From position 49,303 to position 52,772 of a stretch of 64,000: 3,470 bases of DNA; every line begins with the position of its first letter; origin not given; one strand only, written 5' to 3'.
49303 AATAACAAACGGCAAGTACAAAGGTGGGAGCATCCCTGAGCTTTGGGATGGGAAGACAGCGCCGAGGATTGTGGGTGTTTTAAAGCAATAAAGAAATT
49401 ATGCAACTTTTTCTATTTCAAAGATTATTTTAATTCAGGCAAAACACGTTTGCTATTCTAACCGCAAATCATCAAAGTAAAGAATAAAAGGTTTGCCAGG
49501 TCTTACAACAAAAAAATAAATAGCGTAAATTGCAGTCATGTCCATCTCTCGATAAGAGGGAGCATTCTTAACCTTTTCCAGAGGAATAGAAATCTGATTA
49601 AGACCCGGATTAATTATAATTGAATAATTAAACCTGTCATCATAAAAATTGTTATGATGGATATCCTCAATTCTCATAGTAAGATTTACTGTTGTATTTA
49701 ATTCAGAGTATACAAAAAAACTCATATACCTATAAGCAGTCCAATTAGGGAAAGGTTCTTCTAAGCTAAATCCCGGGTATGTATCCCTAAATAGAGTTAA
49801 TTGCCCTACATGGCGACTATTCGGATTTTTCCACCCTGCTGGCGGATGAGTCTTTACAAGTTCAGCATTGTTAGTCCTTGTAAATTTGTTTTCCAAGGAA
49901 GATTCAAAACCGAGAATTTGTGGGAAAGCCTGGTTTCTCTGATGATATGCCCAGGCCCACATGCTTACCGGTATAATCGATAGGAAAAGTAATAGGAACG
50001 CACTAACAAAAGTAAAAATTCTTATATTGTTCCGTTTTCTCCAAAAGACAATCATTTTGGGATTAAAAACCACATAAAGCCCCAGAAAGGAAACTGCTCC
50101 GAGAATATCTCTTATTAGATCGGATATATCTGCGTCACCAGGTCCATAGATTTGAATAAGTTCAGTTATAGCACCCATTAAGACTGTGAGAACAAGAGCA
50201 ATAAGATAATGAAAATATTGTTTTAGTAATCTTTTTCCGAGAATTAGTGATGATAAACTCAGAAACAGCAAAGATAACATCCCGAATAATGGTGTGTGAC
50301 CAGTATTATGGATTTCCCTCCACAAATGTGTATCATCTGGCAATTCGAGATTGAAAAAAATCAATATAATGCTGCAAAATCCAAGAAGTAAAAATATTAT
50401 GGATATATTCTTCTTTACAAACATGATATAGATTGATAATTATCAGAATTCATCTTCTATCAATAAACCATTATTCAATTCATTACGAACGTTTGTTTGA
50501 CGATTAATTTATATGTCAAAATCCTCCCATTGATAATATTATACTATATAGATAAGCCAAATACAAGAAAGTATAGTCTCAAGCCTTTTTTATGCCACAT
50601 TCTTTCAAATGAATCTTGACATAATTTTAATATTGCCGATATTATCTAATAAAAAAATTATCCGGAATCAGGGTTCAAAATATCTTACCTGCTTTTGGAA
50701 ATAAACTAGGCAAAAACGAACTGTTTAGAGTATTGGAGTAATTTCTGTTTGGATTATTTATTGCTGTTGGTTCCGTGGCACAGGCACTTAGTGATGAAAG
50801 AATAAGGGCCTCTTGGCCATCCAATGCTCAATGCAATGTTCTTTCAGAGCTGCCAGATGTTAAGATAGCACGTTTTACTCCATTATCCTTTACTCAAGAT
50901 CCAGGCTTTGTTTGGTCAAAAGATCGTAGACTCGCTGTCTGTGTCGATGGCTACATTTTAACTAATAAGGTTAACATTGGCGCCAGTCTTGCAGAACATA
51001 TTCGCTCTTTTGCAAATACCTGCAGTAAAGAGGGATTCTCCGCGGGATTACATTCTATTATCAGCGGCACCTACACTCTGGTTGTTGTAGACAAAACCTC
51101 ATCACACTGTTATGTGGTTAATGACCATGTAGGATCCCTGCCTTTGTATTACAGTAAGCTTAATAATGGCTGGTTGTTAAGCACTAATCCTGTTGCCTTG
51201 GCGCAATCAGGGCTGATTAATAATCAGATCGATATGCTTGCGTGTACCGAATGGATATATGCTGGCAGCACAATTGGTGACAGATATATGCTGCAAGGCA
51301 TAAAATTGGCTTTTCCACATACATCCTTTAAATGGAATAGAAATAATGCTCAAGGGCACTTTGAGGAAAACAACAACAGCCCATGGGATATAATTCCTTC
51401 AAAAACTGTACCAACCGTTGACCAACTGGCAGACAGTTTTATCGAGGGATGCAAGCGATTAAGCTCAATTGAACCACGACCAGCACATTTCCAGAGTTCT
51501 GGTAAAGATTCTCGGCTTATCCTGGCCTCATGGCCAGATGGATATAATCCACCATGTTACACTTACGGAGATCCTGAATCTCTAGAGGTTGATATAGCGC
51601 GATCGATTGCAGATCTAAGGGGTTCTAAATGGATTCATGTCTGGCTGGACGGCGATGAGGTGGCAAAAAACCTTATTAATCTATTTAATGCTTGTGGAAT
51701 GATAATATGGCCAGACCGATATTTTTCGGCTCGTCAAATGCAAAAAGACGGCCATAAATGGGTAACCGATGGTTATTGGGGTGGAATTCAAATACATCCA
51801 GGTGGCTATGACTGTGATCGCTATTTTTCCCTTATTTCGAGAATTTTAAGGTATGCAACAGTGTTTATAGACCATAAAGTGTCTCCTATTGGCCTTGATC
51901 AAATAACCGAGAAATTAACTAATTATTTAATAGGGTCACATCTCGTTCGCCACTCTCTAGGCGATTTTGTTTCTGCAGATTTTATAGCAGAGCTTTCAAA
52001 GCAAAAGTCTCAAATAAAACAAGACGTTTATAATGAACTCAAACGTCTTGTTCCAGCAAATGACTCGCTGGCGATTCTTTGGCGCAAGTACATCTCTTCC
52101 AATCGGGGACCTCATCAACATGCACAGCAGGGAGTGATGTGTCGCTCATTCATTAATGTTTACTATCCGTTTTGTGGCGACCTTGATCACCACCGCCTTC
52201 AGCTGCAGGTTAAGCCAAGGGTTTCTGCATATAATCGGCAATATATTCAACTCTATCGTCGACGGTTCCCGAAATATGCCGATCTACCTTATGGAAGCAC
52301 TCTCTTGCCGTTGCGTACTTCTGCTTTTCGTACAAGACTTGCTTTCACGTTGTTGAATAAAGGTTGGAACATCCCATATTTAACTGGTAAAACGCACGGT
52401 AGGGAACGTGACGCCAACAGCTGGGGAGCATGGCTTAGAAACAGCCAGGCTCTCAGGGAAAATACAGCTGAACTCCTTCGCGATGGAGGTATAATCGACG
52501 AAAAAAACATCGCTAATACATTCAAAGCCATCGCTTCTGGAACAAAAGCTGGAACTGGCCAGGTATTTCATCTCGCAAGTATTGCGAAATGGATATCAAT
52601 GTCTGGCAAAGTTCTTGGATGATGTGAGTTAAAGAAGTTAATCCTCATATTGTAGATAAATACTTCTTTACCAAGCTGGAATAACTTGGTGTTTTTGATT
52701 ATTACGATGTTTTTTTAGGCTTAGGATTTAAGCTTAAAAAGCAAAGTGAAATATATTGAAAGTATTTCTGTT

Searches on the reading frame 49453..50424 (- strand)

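Call 65: search_protein_families(library=pfam, proteins=[window:49453-50424:-], max_evalue=0.0001)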
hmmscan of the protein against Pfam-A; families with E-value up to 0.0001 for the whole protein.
window:49453-50424:- (323 aa): 1 family
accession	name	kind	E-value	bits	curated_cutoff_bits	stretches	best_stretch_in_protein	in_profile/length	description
PF04892.17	VanZ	-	1.7e-05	25.9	30.1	1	35-120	53-125/126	VanZ like family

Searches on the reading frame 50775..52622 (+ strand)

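Call 65: search_protein_families(library=pfam, proteins=[window:50775-52622:+], max_evalue=0.0001)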
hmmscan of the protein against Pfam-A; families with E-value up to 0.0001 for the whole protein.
window:50775-52622:+ (615 aa): 1 family
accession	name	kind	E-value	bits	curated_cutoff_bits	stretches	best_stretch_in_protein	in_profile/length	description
PF13537.11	GATase_7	-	7.1e-06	26.5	25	1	48-143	19-122/123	Glutamine amidotransferase domain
